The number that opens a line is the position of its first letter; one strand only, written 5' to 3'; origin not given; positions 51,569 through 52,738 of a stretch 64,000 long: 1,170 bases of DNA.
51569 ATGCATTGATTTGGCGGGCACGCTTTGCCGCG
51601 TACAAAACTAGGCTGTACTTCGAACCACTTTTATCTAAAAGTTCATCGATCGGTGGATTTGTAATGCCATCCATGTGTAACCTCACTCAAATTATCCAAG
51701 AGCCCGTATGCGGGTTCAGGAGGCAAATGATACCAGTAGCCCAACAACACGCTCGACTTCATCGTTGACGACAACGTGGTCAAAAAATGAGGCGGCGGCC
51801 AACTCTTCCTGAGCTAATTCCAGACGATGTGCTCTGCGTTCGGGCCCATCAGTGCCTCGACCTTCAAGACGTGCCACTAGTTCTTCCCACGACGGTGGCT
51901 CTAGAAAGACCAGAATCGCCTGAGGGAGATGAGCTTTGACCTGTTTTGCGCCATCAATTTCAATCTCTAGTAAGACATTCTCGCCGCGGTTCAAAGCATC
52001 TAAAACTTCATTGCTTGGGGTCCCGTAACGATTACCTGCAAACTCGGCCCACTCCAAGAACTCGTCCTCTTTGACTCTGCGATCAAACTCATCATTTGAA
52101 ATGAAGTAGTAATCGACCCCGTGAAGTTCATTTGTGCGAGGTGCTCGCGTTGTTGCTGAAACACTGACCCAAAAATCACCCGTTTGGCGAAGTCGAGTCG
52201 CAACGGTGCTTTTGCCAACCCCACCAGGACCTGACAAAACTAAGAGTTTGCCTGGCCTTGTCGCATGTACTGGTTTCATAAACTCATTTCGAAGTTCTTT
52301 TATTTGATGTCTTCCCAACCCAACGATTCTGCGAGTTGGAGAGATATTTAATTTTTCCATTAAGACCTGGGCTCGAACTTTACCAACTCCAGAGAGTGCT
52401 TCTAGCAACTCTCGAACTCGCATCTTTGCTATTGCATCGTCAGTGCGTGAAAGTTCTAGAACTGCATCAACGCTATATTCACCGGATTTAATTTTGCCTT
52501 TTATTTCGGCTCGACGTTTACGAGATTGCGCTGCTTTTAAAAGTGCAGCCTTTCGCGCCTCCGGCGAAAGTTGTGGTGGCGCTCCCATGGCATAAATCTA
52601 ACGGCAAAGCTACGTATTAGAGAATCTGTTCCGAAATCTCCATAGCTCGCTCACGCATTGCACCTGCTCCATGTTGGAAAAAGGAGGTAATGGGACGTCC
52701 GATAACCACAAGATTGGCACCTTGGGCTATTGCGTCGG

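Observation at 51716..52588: Nucleoid protein mIHF fused in frame to guanylate kinase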

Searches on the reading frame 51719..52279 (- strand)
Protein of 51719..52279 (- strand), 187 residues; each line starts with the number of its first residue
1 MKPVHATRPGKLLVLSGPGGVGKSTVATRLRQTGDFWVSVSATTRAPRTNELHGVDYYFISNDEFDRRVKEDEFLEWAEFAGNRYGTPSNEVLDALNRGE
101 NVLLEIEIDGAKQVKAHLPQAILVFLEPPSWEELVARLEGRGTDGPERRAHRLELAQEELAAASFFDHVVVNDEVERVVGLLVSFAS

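Call 35: search_solved_structures(query=window:51719-52279:-, max_evalue=1e-30, show_alignments=3)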
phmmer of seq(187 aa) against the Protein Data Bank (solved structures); distinct sequences matched with E-value up to 1e-30: 19.
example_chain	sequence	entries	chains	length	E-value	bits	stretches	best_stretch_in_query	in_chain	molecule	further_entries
4qrh_A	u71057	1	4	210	2.6e-47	164.3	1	9-177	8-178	Guanylate kinase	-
2j41_A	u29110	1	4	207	2.8e-47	164.2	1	9-177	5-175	GUANYLATE KINASE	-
1znw_A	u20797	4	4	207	2.7e-42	147.9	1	9-185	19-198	Guanylate kinase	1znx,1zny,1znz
1s4q_A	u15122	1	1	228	3.7e-42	147.5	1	9-185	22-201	Guanylate kinase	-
28rz_A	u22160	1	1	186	3.9e-42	147.4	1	10-185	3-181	Guanylate kinase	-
3tau_A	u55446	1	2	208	9.9e-42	146.1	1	7-179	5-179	Guanylate kinase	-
1z8f_A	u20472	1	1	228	9.2e-41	143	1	9-185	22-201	Guanylate kinase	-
1gky_A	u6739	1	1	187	1e-38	136.3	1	12-180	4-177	GUANYLATE KINASE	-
1ex6_A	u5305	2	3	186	1.2e-38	136.1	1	13-180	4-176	GUANYLATE KINASE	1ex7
4f4j_A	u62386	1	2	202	5.4e-38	133.9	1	12-180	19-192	Guanylate kinase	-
1s96_A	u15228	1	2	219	1.7e-35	125.8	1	5-178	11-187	Guanylate kinase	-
2an9_A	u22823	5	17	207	3.9e-35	124.6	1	10-178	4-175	Guanylate kinase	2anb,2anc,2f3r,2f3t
7luy_A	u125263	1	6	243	9.8e-35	123.3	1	8-184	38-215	Guanylate kinase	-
2qor_A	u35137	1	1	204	2.5e-33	118.7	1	13-180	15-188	Guanylate kinase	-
3tr0_A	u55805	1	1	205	2.9e-32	115.3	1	8-184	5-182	Guanylate kinase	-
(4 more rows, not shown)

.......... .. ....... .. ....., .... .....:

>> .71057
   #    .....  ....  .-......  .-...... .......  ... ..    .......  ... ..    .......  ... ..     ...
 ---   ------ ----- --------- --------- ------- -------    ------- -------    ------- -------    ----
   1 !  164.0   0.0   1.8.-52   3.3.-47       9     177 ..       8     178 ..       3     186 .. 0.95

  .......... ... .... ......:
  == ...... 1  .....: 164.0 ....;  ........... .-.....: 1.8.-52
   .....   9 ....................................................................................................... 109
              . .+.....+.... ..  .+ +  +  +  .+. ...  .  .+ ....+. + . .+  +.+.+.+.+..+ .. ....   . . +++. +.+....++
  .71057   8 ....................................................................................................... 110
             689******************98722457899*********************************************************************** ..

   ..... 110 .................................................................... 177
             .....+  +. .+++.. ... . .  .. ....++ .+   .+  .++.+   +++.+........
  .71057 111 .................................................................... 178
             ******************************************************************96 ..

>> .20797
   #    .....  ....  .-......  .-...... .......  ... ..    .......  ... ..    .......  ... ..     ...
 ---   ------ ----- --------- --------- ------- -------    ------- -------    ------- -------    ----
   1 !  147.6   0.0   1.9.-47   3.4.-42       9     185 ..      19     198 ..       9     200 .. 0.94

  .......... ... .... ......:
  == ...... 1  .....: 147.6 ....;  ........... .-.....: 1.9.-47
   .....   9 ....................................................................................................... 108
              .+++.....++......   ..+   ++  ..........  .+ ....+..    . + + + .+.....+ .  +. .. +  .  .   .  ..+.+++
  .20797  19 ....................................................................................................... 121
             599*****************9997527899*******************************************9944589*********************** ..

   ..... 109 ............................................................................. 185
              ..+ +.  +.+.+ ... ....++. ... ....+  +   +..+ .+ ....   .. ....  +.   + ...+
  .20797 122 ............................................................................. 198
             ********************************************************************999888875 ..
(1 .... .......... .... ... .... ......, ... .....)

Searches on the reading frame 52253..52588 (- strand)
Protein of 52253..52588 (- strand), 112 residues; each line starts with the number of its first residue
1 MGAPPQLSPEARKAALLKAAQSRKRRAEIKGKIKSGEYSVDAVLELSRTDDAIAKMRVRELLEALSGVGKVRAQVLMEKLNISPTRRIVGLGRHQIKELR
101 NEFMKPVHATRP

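Call 34: search_solved_structures(query=window:52253-52588:-, max_evalue=0.001, show_alignments=2)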
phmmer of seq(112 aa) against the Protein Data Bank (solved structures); distinct sequences matched with E-value up to 0.001: 3.
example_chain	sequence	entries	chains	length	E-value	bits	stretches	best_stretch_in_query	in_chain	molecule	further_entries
4itq_A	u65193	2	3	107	3.5e-24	88.3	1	4-103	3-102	Putative uncharacterized protein SCO1480 | SCO1480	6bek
6tob_A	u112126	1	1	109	6.8e-22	81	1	2-103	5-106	Integration host factor MIHF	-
28nt_m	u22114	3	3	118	0.00052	23.6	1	62-105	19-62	Small ribosomal subunit protein uS13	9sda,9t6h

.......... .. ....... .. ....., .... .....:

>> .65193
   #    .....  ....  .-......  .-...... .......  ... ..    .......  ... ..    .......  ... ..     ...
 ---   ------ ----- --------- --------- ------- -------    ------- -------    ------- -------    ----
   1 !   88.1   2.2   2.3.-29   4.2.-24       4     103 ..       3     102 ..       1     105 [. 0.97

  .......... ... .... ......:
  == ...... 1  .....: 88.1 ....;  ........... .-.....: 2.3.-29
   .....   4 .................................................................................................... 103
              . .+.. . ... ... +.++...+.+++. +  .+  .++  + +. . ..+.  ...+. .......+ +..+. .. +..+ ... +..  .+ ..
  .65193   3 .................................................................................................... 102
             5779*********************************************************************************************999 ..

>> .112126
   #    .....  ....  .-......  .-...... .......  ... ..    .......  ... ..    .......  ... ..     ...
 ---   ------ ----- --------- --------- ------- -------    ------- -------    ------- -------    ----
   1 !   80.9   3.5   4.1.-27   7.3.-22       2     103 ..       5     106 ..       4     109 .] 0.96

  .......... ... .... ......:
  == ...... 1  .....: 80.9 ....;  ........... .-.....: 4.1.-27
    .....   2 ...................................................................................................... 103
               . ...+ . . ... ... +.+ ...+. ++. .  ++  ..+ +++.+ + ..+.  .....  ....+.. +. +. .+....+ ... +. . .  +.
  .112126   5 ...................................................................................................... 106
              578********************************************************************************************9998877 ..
